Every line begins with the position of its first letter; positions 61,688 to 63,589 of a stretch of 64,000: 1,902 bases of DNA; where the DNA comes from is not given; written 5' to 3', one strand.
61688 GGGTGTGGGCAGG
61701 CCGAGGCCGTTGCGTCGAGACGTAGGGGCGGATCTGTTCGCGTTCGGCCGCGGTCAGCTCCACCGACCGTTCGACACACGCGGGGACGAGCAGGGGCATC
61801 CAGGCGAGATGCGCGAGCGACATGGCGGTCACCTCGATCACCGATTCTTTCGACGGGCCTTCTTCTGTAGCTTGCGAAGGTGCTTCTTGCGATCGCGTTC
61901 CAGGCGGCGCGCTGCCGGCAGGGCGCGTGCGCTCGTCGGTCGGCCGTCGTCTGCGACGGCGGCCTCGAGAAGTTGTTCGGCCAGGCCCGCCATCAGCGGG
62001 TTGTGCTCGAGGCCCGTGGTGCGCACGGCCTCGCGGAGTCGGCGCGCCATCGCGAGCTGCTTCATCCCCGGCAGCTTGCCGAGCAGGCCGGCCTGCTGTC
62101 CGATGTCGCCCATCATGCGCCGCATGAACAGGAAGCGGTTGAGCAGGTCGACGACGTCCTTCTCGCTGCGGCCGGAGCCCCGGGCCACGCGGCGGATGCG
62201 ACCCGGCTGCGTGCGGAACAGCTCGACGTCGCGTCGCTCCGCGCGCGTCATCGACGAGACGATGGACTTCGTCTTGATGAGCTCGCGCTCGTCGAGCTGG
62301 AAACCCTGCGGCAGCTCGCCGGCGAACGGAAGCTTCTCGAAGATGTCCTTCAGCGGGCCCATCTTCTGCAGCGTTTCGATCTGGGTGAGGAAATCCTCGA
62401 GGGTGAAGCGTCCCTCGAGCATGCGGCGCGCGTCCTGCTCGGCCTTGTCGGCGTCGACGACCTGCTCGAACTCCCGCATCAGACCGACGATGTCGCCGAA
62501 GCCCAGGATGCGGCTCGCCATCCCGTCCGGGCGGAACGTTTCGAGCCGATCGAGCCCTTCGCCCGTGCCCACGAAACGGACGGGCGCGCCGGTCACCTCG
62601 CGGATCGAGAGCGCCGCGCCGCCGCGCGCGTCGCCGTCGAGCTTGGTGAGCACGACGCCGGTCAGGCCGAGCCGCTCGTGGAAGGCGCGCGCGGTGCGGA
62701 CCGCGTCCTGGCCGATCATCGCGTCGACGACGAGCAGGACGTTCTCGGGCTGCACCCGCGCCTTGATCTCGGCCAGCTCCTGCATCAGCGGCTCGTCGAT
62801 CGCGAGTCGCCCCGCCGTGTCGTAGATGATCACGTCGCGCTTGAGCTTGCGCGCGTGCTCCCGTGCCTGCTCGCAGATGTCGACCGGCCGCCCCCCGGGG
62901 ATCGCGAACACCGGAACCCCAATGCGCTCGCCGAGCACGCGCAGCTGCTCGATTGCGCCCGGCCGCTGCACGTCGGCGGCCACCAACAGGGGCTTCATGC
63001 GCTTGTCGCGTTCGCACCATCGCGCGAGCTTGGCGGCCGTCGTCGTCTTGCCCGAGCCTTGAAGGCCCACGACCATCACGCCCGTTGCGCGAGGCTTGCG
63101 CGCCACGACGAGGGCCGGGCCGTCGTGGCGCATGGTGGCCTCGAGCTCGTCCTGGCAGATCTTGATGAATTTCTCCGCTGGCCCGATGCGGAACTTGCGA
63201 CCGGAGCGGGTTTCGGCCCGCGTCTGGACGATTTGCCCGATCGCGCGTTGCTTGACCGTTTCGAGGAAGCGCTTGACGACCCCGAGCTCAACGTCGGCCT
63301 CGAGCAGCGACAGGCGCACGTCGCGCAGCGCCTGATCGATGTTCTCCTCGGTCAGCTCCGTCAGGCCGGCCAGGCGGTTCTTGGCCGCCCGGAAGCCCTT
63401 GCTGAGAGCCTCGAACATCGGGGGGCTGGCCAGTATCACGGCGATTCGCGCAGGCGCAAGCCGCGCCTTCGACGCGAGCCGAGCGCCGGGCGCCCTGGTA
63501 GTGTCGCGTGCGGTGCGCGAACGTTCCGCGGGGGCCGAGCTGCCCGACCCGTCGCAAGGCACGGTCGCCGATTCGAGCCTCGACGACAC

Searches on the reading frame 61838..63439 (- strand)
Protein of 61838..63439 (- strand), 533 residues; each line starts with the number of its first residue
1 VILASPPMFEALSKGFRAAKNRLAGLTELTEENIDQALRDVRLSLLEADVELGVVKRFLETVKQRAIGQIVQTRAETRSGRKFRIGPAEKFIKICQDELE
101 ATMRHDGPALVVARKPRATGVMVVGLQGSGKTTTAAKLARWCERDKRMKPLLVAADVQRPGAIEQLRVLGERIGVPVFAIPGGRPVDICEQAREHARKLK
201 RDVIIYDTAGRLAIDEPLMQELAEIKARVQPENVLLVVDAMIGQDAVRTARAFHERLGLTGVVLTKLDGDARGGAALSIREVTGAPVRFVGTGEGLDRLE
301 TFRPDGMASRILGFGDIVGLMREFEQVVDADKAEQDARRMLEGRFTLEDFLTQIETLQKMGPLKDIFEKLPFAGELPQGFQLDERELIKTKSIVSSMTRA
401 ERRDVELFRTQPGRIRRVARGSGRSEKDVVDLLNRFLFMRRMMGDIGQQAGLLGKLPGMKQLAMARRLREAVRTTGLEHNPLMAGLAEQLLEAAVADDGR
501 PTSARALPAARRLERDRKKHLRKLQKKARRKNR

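Call 48: find_encoding_contigs(protein=window:61838-63439:-, flank=10000, max_places=1)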
Protein window:61838-63439:- (533 aa): 1 contig read that carries it; 1 place shown.
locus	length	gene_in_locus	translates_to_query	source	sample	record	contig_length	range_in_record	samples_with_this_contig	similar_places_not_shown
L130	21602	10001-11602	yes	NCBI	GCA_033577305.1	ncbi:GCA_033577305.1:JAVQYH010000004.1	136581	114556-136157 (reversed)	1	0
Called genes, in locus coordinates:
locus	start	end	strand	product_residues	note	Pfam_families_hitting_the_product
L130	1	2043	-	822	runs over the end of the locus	PF00580:UvrD-helicase, PF13245:AAA_19 (weak), PF13604:AAA_30 (faint), PF13245:AAA_19, PF13361:UvrD_C, PF13538:UvrD_C_2 (faint)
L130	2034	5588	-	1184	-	PF04257:RecC_N, PF27451:RecC_4th, PF17946:RecC_C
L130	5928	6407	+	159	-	-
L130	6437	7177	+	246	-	-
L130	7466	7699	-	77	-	-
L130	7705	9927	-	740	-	PF00069:Pkinase, PF07714:PK_Tyr_Ser-Thr, PF03781:FGE-sulfatase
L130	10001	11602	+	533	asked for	PF02881:SRP54_N, PF13401:AAA_22 (weak), PF00448:SRP54, PF02978:SRP_SPB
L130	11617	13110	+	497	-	PF06452:CBM9_1, PF16011:CBM9_2 (weak)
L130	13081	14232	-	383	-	PF00291:PALP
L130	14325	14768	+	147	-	-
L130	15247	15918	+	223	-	-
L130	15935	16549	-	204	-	-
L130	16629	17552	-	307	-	PF13646:HEAT_2, PF02985:HEAT (faint)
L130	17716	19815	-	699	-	PF01839:FG-GAP (faint), PF21348:RGL11_C (faint), PF13517:FG-GAP_3 (weak)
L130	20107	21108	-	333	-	PF10370:Rv2993c-like_N, PF01557:FAA_hydrolase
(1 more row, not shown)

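Call 58: find_homologous_proteins(query=window:61838-63439:-, max_evalue=1e-100)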
Query window:61838-63439:- (533 aa): 6211 proteins with E <= 1e-100 among 8000 candidates; the best 120 are listed.
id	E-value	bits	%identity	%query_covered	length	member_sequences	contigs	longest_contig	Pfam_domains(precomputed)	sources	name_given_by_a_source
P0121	0.0e+0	1121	100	99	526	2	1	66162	PF02881.25,PF02978.27,PF13401.13,PF00448.29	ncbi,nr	ncbi:MAG: signal recognition particle protein [Myxococcota bacterium]|nr:signal recognition particle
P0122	1.9e-242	824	72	96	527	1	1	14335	PF02881.25,PF02978.27,PF00448.29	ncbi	ncbi:MAG: signal recognition particle protein [Myxococcota bacterium]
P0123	4.9e-242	822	72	99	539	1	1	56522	PF02881.25,PF02978.27,PF00448.29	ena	-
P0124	7.1e-242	822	72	99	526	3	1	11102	PF02881.25,PF02978.27,PF13401.13,PF00448.29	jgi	jgi:signal recognition particle subunit SRP54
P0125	1.6e-239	814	71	97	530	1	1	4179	PF02881.25,PF02978.27,PF00448.29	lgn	-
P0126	3.3e-237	806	74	91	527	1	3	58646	PF02881.25,PF02978.27,PF13401.13,PF00448.29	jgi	jgi:signal recognition particle subunit SRP54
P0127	4.6e-237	806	72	91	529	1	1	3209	PF02881.25,PF02978.27,PF13401.13,PF00448.29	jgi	jgi:signal recognition particle subunit SRP54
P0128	1.3e-236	804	71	99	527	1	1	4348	PF02881.25,PF02978.27,PF01656.30,PF13401.13,PF00448.29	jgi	jgi:signal recognition particle subunit SRP54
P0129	1.3e-236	804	71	99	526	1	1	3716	PF02881.25,PF02978.27,PF13401.13,PF00448.29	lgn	-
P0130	2.0e-236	804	73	92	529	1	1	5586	PF02881.25,PF02978.27,PF01656.30,PF13401.13,PF00448.29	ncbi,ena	-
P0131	2.9e-235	800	70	99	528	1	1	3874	PF02881.25,PF02978.27,PF01656.30,PF00448.29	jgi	-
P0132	1.3e-234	798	71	97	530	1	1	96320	PF02881.25,PF02978.27,PF01656.30,PF13401.13,PF00448.29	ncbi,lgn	-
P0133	1.4e-234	798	71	95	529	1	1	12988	PF02881.25,PF02978.27,PF01656.30,PF00448.29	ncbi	ncbi:MAG: signal recognition particle protein [Myxococcota bacterium]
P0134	2.1e-234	797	72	99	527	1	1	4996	PF02881.25,PF02978.27,PF01656.30,PF00448.29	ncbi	-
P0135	5.3e-234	796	71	99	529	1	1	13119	PF02881.25,PF02978.27,PF01656.30,PF00448.29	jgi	jgi:signal recognition particle subunit SRP54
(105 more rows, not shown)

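Call 71: find_encoding_contigs(protein=P0121, flank=10000, max_places=3)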
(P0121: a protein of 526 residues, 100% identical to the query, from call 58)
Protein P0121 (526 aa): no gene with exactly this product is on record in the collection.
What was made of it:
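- Tried and rejected: One is identical, from a second assembly, but could not be looked up (call 71).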
